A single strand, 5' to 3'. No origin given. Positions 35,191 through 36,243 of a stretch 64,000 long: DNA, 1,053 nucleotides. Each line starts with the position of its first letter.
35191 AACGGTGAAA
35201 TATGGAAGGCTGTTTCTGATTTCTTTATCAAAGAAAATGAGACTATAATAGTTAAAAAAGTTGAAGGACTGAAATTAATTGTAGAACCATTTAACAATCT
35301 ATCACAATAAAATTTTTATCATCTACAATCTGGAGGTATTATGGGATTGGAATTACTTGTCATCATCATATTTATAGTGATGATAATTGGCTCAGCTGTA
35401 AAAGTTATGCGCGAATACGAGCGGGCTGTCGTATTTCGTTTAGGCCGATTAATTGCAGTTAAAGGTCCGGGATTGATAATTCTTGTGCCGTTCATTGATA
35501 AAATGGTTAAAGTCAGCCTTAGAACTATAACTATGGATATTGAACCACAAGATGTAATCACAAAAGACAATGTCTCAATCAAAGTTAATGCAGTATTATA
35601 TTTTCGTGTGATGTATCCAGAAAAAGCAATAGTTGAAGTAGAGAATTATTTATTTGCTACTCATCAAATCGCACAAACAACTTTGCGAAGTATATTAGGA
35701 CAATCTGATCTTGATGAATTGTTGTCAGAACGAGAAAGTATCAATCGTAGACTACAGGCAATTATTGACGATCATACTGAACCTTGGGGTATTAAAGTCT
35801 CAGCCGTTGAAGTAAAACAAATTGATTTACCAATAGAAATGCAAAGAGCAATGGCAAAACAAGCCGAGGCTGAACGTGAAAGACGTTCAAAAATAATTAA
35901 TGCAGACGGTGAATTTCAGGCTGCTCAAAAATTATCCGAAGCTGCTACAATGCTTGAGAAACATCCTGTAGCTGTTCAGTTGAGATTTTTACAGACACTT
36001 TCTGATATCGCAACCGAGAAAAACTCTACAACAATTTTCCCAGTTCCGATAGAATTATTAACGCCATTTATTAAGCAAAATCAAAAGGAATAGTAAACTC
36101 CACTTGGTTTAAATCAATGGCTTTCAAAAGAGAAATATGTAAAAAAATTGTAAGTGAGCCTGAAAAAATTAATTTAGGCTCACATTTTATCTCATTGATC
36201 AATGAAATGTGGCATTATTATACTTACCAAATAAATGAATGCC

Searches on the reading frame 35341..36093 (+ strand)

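Call 5: search_protein_families(library=pfam, proteins=[window:35341-36093:+], max_evalue=0.001)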
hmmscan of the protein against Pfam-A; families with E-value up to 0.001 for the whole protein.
window:35341-36093:+ (250 aa): 2 families
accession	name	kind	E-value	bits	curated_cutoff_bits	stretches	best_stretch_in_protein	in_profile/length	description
PF01145.31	Band_7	-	7.8e-38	130.7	23.6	1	22-191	2-175/176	SPFH domain / Band 7 family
PF13421.11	Band_7_1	-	0.00011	22.4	24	1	108-176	138-208/211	SPFH domain-Band 7 family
